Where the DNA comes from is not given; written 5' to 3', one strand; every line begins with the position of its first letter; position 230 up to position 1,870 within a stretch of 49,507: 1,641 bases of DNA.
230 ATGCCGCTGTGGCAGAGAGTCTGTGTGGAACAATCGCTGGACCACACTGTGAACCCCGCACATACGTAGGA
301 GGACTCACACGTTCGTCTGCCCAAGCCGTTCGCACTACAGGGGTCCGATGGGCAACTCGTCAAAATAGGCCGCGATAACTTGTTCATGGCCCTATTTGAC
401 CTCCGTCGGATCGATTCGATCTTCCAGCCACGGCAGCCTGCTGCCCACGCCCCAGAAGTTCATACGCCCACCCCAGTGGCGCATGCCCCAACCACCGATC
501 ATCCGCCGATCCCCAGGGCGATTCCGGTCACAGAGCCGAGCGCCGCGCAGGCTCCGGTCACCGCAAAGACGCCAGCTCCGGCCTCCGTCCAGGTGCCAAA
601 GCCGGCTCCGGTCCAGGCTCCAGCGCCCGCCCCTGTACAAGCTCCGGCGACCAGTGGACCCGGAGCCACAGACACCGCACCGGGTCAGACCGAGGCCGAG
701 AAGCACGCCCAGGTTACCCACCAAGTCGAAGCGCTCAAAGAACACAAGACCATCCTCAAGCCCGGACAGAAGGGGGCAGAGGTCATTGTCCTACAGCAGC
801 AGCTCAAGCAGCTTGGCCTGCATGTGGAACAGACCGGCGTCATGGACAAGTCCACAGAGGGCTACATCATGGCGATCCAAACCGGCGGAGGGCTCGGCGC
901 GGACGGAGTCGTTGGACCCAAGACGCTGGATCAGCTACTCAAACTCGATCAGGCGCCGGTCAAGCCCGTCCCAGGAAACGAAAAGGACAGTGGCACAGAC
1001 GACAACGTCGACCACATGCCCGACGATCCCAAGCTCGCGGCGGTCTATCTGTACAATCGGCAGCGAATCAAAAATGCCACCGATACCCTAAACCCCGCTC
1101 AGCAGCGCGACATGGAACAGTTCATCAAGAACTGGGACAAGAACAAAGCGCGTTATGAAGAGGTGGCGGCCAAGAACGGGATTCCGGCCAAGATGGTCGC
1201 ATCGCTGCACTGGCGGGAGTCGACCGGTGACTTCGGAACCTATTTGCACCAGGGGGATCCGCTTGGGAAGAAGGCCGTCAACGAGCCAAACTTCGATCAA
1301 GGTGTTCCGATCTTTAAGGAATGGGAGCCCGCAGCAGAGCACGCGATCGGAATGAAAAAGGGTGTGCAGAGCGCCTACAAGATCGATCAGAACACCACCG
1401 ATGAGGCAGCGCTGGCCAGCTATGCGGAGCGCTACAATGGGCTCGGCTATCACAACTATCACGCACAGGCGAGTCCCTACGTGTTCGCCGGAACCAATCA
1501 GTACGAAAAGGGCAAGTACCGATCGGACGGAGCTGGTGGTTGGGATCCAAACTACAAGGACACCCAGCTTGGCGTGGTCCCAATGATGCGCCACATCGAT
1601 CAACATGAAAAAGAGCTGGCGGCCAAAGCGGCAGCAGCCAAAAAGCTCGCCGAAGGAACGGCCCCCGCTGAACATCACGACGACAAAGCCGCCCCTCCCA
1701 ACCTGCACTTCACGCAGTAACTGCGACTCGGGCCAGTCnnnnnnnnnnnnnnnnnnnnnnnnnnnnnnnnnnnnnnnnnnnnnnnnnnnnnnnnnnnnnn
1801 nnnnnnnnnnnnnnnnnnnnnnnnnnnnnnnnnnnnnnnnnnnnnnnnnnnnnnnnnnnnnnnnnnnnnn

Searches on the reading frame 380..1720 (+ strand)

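Call 78: search_protein_families(library=pfam, proteins=[window:380-1720:+], max_evalue=0.00001)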
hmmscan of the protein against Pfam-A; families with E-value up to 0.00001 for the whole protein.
window:380-1720:+ (446 aa): 1 family
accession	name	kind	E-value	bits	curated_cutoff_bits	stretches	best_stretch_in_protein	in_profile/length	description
PF01471.23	PG_binding_1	-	4.3e-10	40.1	23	1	132-186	2-57/57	Putative peptidoglycan binding domain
